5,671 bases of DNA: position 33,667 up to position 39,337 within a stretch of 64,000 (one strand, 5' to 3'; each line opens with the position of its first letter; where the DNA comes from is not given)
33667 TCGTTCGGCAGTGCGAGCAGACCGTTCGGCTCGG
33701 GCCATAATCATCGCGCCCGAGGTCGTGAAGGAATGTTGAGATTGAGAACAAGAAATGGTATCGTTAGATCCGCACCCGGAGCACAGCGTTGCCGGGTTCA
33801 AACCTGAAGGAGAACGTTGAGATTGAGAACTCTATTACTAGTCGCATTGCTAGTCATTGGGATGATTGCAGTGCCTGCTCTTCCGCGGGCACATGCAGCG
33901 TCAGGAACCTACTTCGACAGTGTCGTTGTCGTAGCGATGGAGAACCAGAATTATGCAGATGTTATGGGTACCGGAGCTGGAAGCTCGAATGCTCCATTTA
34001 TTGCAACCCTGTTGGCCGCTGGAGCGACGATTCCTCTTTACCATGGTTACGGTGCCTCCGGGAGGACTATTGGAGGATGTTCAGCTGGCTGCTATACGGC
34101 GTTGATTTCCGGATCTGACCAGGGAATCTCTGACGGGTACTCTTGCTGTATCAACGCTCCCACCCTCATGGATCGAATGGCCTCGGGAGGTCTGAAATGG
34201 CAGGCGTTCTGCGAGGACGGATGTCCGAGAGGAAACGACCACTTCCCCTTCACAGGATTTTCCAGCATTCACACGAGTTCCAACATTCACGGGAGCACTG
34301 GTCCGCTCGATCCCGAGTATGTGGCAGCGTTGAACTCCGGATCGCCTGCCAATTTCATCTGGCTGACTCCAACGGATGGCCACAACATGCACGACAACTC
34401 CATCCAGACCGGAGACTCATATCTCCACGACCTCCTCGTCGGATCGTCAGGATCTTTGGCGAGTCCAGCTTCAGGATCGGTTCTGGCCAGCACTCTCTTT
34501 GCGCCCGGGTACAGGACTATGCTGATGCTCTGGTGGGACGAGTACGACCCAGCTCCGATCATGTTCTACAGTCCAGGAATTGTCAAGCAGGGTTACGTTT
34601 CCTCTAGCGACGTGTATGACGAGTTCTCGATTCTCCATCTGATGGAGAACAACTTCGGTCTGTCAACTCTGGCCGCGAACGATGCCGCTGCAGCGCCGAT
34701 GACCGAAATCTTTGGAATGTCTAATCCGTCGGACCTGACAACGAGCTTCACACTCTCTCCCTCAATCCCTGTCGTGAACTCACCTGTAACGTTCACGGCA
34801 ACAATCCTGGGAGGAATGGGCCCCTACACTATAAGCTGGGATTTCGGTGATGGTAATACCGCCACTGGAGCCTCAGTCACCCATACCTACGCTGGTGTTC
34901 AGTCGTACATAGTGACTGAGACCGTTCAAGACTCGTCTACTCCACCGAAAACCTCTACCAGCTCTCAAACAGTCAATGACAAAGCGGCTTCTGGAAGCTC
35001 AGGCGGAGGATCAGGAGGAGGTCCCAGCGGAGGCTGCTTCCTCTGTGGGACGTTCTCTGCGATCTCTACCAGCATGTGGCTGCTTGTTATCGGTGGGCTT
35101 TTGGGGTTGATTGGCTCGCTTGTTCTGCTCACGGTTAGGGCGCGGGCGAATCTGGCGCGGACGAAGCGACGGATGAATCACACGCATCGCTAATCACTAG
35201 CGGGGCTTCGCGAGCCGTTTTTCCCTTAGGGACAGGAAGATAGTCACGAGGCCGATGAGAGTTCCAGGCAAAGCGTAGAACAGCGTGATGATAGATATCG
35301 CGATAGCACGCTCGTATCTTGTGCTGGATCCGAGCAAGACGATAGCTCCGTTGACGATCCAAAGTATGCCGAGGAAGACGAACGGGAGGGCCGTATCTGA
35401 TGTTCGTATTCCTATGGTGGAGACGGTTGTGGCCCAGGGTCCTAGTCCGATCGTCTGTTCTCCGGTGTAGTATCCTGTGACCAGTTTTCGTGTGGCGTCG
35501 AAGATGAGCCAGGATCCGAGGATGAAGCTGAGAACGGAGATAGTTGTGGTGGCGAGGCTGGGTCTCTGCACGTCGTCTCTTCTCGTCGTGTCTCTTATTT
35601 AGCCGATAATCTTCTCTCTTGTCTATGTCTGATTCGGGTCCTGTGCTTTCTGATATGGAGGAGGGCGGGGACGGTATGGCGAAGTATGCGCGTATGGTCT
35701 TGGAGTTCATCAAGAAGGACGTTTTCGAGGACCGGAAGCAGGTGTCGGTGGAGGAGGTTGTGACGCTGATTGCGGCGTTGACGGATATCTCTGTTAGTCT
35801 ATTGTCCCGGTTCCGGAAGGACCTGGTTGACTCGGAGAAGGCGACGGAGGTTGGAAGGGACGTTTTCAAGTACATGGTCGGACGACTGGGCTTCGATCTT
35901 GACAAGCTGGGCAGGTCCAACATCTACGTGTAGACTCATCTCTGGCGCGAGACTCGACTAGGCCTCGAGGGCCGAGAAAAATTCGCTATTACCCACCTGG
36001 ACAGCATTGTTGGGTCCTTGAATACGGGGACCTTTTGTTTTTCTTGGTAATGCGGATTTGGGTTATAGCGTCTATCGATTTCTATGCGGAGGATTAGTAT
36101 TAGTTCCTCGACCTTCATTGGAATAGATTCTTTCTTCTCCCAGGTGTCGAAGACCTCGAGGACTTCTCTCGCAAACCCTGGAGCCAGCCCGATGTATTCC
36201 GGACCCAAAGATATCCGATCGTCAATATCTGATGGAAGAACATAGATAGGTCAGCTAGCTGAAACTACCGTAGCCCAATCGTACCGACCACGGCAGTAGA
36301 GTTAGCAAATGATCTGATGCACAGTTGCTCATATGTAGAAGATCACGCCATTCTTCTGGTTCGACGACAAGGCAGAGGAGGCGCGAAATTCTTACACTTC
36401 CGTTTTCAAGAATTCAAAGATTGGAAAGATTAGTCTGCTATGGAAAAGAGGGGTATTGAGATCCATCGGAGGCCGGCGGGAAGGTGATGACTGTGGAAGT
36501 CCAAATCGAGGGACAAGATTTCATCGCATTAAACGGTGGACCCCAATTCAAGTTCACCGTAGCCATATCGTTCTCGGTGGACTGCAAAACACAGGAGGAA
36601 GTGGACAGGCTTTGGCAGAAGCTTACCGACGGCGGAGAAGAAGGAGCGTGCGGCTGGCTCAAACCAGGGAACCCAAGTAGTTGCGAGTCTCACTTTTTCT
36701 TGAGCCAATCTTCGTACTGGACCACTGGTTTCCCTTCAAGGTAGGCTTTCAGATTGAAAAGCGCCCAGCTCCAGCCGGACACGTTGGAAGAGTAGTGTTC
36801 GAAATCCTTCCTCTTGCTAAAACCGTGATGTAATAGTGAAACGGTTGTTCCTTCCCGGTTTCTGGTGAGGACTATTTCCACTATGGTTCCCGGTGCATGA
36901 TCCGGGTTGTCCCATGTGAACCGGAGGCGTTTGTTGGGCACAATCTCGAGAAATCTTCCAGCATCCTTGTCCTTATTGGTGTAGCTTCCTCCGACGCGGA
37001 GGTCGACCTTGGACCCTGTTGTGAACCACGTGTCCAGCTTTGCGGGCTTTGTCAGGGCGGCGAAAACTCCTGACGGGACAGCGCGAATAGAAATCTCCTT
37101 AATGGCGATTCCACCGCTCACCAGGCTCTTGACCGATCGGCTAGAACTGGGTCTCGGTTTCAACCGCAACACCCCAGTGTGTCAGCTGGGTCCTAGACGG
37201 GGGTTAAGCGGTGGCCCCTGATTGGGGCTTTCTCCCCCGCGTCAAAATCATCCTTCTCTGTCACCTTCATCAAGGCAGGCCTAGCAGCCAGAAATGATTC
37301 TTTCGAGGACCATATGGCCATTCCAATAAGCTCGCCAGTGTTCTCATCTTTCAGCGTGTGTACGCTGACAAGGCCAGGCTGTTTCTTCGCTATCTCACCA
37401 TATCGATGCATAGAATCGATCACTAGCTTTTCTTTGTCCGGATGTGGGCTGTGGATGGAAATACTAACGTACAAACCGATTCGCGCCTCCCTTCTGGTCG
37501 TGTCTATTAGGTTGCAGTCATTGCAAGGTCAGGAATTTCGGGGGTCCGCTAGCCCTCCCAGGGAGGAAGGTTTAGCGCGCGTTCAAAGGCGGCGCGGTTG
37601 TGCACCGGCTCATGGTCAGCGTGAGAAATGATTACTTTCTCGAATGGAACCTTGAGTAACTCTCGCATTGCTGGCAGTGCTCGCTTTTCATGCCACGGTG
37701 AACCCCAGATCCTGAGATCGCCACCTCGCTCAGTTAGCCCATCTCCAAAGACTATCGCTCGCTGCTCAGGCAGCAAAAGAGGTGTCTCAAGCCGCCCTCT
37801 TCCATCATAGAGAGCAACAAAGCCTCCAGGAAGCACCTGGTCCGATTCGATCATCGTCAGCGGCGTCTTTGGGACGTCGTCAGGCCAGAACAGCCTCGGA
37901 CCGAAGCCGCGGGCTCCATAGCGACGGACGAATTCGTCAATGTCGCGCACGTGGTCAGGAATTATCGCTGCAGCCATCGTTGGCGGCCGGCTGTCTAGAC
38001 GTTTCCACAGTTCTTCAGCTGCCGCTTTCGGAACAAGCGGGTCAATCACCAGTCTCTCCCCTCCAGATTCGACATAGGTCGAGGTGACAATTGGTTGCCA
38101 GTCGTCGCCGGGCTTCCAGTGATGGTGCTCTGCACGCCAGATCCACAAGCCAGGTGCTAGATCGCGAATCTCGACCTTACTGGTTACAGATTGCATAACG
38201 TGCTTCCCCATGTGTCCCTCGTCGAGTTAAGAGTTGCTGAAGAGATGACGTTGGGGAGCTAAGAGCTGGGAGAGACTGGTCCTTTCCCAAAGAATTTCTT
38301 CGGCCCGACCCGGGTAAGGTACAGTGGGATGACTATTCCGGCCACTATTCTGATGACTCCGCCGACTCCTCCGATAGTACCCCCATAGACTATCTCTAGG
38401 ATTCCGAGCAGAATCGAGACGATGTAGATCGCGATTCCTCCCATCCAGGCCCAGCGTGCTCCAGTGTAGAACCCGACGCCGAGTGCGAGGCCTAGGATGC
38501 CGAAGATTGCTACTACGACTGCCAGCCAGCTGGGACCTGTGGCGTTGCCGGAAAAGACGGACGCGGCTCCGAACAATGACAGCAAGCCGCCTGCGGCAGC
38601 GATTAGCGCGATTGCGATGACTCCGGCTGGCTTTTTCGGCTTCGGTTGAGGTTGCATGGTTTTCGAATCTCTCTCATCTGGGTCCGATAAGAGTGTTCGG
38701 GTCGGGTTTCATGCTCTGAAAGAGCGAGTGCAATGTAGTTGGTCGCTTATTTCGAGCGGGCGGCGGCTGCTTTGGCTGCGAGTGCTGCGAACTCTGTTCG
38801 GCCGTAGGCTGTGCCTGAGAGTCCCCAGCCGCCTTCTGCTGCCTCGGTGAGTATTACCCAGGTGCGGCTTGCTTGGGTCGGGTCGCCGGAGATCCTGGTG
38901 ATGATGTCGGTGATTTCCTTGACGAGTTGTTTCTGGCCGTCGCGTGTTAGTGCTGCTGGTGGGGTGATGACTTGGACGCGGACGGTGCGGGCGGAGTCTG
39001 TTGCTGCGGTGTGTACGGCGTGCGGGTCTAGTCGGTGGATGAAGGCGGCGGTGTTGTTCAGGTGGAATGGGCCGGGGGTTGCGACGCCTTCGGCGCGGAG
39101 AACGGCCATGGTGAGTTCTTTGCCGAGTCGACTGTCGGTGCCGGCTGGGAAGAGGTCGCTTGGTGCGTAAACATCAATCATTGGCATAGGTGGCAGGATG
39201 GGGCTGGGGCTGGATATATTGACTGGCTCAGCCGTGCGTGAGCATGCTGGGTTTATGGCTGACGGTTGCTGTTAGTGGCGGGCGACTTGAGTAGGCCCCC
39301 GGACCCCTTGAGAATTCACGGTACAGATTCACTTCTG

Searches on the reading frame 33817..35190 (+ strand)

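Call 20: search_protein_families(library=pfam, proteins=[window:33817-35190:+], max_evalue=0.01)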
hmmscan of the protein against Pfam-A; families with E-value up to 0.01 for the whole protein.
window:33817-35190:+ (458 aa): 3 families
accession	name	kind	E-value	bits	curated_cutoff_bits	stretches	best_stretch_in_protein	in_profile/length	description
PF18911.6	PKD_4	-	1.4e-10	41.6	27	1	324-382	20-81/85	PKD domain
PF00801.26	PKD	-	9.5e-10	38.8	23.5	1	311-373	2-68/80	PKD domain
PF04185.19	Phosphoesterase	-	3.5e-06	26.8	23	0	247-282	322-355/356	Phosphoesterase family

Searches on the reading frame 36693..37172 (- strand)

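Call 20: search_protein_families(library=pfam, proteins=[window:36693-37172:-], max_evalue=0.01)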
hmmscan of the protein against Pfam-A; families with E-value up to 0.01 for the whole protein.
window:36693-37172:- (160 aa): 3 families
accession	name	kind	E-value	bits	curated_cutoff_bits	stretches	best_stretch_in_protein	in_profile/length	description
PF08327.17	AHSA1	-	1.9e-19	70.6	22.1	1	31-146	2-125/125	Activator of Hsp90 ATPase homolog 1-like protein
PF19569.5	START_2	-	0.0026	18.1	23.6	1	26-121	10-103/126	START-like superfamily domain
PF10604.15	Polyketide_cyc2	-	0.0088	16.8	27.4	0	26-109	7-73/142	Polyketide cyclase / dehydrase and lipid transport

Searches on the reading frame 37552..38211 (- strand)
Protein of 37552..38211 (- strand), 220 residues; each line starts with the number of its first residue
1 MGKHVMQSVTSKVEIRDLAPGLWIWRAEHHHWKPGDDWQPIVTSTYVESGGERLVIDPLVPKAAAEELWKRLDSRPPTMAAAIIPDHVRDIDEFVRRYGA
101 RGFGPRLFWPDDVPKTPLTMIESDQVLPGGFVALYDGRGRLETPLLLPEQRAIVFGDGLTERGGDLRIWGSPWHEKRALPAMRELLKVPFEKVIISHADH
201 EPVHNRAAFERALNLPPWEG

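Call 20: search_protein_families(library=pfam, proteins=[window:37552-38211:-], max_evalue=0.01)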
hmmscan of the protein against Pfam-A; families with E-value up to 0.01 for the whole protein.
window:37552-38211:- (220 aa): 1 family
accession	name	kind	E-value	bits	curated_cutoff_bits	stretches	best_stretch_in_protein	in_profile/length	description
PF00753.33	Lactamase_B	-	0.0021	18.4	22.7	0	42-168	6-137/196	Metallo-beta-lactamase superfamily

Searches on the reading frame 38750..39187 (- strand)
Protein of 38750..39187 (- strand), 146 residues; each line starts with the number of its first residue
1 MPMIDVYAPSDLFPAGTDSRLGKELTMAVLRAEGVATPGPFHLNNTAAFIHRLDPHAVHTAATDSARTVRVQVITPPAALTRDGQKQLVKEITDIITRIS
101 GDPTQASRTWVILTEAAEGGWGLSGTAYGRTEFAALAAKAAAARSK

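Call 20: search_protein_families(library=pfam, proteins=[window:38750-39187:-], max_evalue=0.01)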
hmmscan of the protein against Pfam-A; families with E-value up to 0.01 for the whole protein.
window:38750-39187:- (146 aa): 1 family
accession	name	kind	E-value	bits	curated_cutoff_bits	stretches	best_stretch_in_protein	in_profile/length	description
PF01361.26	Tautomerase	-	1.8e-05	25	22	1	81-126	12-55/60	Tautomerase enzyme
